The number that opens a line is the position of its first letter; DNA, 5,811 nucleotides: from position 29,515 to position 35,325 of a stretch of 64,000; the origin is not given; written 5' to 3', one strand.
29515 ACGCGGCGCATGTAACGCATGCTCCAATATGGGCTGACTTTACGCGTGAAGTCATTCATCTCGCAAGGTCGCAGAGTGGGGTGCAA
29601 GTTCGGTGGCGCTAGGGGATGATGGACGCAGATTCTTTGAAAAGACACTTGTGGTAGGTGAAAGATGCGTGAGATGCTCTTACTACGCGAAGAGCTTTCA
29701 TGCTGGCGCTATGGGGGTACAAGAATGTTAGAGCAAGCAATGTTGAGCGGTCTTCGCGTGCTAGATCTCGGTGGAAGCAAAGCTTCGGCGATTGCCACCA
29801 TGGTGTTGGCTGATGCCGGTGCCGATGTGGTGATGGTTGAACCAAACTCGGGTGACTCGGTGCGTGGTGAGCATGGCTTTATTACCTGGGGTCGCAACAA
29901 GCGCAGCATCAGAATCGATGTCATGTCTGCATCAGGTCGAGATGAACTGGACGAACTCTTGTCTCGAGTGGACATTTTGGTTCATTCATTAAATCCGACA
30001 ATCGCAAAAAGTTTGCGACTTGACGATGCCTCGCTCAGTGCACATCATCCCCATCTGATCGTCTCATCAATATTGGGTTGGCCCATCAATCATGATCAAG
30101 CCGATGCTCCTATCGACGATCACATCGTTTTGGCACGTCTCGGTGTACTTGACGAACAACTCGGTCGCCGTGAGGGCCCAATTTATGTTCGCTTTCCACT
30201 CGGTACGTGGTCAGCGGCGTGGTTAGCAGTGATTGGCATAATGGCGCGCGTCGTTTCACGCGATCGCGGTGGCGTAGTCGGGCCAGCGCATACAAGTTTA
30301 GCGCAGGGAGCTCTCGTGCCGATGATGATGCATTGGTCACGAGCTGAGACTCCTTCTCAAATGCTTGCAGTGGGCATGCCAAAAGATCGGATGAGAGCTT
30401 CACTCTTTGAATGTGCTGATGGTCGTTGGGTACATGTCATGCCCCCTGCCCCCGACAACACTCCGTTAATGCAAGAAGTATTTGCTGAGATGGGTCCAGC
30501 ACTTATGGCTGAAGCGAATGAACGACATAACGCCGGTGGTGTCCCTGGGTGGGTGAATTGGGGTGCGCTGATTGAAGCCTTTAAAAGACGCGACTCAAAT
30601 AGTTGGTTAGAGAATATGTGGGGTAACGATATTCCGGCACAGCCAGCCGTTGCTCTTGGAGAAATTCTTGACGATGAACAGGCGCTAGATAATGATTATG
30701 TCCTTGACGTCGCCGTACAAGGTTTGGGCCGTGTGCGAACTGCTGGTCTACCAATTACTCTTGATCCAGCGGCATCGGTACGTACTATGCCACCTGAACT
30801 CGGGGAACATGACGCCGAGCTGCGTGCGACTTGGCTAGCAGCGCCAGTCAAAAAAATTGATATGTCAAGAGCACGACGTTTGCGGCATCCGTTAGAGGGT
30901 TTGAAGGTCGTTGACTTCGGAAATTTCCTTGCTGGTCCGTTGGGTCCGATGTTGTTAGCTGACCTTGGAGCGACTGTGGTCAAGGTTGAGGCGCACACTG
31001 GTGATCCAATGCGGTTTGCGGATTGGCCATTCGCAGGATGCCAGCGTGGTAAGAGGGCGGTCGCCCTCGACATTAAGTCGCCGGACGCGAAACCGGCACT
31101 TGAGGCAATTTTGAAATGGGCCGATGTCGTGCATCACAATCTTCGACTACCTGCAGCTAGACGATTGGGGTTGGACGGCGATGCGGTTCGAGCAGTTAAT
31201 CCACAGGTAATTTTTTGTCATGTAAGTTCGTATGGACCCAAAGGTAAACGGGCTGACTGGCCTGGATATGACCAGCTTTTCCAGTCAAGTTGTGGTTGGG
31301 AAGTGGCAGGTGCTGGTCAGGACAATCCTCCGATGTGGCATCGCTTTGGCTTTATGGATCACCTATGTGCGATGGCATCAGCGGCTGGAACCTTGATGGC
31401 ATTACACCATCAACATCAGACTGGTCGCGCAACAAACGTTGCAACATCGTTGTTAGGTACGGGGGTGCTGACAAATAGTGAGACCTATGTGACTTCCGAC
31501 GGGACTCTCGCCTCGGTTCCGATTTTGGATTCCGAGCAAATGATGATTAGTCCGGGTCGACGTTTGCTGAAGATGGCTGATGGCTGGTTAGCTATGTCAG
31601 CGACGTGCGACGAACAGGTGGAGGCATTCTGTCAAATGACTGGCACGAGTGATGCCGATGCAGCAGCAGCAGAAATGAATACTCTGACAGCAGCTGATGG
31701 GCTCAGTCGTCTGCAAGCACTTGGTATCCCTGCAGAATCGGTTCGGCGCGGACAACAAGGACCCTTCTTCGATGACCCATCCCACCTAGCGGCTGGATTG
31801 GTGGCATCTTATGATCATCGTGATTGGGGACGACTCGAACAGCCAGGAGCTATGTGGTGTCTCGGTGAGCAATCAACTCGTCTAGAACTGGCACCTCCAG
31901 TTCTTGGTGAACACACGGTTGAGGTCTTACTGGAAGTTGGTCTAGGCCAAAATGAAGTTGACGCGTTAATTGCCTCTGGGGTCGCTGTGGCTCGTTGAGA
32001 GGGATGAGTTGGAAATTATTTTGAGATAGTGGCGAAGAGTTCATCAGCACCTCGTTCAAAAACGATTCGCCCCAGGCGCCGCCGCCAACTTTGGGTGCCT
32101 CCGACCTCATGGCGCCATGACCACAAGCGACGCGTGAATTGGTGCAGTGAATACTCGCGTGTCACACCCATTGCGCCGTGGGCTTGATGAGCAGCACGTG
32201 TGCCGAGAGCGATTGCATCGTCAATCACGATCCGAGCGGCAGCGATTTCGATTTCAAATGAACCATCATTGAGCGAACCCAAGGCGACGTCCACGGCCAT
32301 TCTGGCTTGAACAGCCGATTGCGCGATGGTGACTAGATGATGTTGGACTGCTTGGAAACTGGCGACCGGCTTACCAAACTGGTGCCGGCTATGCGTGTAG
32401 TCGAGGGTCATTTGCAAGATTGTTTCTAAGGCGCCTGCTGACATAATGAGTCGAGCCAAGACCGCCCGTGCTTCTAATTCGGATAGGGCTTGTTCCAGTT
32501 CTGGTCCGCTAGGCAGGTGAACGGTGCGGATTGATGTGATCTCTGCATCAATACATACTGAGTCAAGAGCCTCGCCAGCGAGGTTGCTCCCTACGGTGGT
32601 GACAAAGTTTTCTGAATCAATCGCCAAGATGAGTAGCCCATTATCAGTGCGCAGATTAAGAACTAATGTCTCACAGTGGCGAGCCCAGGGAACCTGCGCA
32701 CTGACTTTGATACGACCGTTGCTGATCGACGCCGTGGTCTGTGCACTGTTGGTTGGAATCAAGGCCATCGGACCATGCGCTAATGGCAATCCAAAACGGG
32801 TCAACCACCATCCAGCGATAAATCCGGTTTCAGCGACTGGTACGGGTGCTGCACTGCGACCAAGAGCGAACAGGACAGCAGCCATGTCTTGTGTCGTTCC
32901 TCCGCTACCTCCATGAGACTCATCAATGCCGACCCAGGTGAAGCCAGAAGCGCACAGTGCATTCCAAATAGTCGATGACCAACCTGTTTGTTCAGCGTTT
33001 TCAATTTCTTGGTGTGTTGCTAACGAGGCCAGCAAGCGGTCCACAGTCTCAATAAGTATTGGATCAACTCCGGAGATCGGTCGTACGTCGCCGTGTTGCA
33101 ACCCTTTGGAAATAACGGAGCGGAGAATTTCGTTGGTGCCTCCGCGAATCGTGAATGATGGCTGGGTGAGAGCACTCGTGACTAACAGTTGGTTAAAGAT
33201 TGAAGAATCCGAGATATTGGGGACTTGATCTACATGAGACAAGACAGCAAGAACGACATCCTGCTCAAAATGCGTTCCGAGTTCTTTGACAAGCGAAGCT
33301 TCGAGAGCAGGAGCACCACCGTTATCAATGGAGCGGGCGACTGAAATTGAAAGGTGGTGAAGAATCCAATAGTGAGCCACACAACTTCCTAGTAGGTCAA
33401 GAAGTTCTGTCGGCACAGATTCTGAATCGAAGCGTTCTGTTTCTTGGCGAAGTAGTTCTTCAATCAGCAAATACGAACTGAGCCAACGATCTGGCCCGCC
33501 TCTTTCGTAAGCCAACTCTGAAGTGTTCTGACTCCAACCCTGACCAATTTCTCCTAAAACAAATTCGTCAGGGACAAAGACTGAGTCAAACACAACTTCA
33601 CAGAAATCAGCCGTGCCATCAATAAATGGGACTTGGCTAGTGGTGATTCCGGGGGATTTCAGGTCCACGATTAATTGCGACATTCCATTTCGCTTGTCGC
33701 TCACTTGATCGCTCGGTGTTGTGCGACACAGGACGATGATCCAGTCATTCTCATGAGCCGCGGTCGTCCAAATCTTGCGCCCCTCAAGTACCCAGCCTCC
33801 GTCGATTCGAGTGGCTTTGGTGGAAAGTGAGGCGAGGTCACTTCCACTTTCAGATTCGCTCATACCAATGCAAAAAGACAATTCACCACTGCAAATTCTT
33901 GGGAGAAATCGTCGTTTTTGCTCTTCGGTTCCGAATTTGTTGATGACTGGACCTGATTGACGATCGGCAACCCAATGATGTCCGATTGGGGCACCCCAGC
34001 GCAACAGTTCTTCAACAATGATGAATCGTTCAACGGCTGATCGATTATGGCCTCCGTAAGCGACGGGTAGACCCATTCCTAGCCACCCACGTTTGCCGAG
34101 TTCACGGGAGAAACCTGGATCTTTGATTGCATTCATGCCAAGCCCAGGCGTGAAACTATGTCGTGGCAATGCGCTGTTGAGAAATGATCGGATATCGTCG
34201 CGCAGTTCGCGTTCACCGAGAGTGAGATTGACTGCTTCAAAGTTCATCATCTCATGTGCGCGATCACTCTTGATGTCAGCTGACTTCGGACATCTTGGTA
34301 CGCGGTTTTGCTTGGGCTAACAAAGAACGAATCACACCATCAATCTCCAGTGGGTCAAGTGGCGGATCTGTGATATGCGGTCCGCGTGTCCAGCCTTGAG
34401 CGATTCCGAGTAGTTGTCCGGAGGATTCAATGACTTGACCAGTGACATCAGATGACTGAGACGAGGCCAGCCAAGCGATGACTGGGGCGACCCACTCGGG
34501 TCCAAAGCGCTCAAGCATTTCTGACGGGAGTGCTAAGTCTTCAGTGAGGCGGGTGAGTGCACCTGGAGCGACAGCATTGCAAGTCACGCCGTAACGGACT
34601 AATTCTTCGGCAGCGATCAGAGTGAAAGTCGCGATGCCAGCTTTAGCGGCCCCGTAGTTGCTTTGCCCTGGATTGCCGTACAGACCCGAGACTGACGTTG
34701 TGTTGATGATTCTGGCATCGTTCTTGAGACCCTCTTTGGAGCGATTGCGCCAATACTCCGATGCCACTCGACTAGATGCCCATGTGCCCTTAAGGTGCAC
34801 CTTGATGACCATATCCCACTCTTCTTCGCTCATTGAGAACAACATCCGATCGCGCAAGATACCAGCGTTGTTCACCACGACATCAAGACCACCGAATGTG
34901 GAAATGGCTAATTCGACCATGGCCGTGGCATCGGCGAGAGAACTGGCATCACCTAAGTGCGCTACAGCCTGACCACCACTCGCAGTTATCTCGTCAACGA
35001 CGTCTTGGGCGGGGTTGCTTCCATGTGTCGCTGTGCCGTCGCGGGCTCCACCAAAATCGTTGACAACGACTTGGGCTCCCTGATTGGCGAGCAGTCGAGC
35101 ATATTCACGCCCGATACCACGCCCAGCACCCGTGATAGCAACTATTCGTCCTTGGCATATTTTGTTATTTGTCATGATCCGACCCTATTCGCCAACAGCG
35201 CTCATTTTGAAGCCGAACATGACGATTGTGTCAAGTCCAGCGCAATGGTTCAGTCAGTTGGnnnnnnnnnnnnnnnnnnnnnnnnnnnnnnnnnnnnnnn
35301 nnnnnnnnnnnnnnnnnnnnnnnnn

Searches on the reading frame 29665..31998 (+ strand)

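Call 51: search_protein_families(library=ncbifam, proteins=[window:29665-31998:+], max_evalue=1e-10)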
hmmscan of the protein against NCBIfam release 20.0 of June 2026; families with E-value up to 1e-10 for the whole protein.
window:29665-31998:+ (777 aa): 7 families
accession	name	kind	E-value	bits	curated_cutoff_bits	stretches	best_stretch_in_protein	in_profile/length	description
NF003809.0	PRK05398.1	subfamily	2.7e-54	184.3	442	2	408-596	3-200/416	formyl-CoA transferase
NF052585.1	SucGlutTfsCaiB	equivalog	4.6e-52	176.9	750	2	407-665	5-277/394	succinate--glutarate CoA-transferase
NF041294.1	Scnl_mescCoAtase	equivalog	1.6e-51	175.7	700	2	410-664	4-273/381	succinyl-CoA:mesaconate CoA-transferase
TIGR03253.1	oxalate_frc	equivalog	2.4e-51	174.7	504.2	2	408-596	2-199/416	formyl-CoA transferase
NF008511.0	PRK11430.1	equivalog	5e-31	108.2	522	1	406-600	6-208/381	CoA:oxalate CoA-transferase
NF002914.1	PRK03525.1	equivalog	3e-30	105.4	413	1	409-655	9-256/400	L-carnitine CoA-transferase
TIGR04253.1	mesacon_CoA_iso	equivalog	6.9e-13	48.3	725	0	410-531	3-133/403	2-methylfumaryl-CoA isomerase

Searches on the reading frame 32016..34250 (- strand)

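Call 51: search_protein_families(library=ncbifam, proteins=[window:32016-34250:-], max_evalue=1e-10)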
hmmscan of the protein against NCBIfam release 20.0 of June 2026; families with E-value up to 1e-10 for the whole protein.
window:32016-34250:- (744 aa): 16 families
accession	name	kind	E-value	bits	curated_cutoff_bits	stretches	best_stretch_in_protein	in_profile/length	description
TIGR03204.1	pimC_large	equivalog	1.2e-48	166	623.85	1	9-255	4-249/395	pimeloyl-CoA dehydrogenase large subunit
NF042972.1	AcrlCoAredClosAcrC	equivalog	2.1e-43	148.4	640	2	49-244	43-236/378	acryloyl-CoA reductase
NF045652.1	ProlPCPDhRedW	equivalog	1.7e-41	142.3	650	2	51-250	40-240/376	L-prolyl-[peptidyl-carrier protein] dehydrogenase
NF008997.0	PRK12341.1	equivalog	1.5e-39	136.1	537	1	45-250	40-242/382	acyl-CoA dehydrogenase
NF053553.1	prodigi_MBC_PigA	equivalog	2.5e-36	125.6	500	1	53-251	47-246/381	prodigiosin MBC biosynthesis dehydrogenase PigA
TIGR03203.1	pimD_small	equivalog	2.4e-34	119.1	652.7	2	592-726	232-372/378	pimeloyl-CoA dehydrogenase small subunit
NF042439.1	SulpropCoADesulf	equivalog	4.6e-34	117.8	600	2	50-233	32-215/379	3-sulfinopropanoyl-CoA desulfinase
NF045552.1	GlutCoADH_Des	equivalog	7.4e-34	117.6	470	1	49-242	44-236/387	glutaryl-CoA dehydrogenase Acd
NF002885.1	PRK03354.1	equivalog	5.6e-26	91.4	540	1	48-250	43-239/378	crotonobetainyl-CoA dehydrogenase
TIGR03207.1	cyc_hxne_CoA_dh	equivalog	1.8e-24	86.2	575.35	1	46-250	36-238/372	cyclohexanecarboxyl-CoA dehydrogenase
NF058590.1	AcCoDHFadEBacil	equivalog_domain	6.8e-24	84.3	600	1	49-239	60-246/586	acyl-CoA dehydrogenase FadE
NF043006.1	CyhCrbnylCoADH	equivalog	4.6e-23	81.8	650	1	55-240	48-231/380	cyclohexane-1-carbonyl-CoA dehydrogenase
NF052270.1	Staph_DH_FadE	equivalog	1.7e-21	76.4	600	1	107-183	121-198/400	acyl-CoA dehydrogenase FadE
NF050027.1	acylCoADhIpdE2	equivalog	3.8e-20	72.6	450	1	602-726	186-306/311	acyl-CoA dehydrogenase IpdE2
NF007000.1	PRK09463.1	subfamily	3e-17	62.2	600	0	53-244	84-291/726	acyl-CoA dehydrogenase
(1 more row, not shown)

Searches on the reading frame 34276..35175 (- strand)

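Call 51: search_protein_families(library=ncbifam, proteins=[window:34276-35175:-], max_evalue=1e-10)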
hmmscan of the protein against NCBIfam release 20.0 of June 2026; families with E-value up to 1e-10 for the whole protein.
window:34276-35175:- (299 aa): 172 families (the best 25 are shown)
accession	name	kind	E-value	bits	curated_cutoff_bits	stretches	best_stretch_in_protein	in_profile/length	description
NF005861.0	PRK07791.1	subfamily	1.7e-109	365.8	373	1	5-294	2-296/300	SDR family oxidoreductase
NF005862.0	PRK07792.1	equivalog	1.4e-78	264.2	414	1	4-255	8-255/307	3-oxoacyl-ACP reductase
NF004198.0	PRK05653.1-3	equivalog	5.4e-56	189.8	296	1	5-254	3-245/248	3-oxoacyl-ACP reductase FabG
TIGR01830.1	3oxo_ACP_reduc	equivalog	1.6e-51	175.4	297.75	1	13-254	2-237/239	3-oxoacyl-[acyl-carrier-protein] reductase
NF006110.0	PRK08261.1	equivalog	1.4e-45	156.1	410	1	4-255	209-450/454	3-oxoacyl-ACP reductase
NF004197.0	PRK05653.1-1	equivalog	9.8e-44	149.8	332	1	5-254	3-245/249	3-oxoacyl-ACP reductase FabG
NF009466.0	PRK12826.1-2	subfamily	3.2e-42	144.7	222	1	9-253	3-242/248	3-oxoacyl-ACP reductase FabG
TIGR03971.1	SDR_subfam_1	subfamily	7.1e-42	143.6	300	1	8-207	2-198/271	mycofactocin-coupled SDR family oxidoreductase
NF005559.1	PRK07231.1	subfamily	3.1e-41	141.5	215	1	8-253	3-245/249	glucose 1-dehydrogenase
NF004200.0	PRK05653.1-5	equivalog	2e-40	138.8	273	1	11-255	4-241/242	3-oxoacyl-ACP reductase FabG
NF004791.0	PRK06138.1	equivalog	1.3e-38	132.8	312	1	8-253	4-247/252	SDR family oxidoreductase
TIGR01829.1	AcAcCoA_reduct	subfamily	1.5e-38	132.8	302.1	1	10-253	1-238/242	acetoacetyl-CoA reductase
NF053542.1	FlxB_rubin_SDR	equivalog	2.2e-38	132.4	340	1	12-254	3-238/239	flexirubin biosynthesis SDR family reductase FlxB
NF009093.0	PRK12429.1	subfamily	5e-38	130.9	258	1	7-206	3-186/259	3-hydroxybutyrate dehydrogenase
TIGR02415.1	23BDH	subfamily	9.9e-38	130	304.35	1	11-207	2-183/254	acetoin reductase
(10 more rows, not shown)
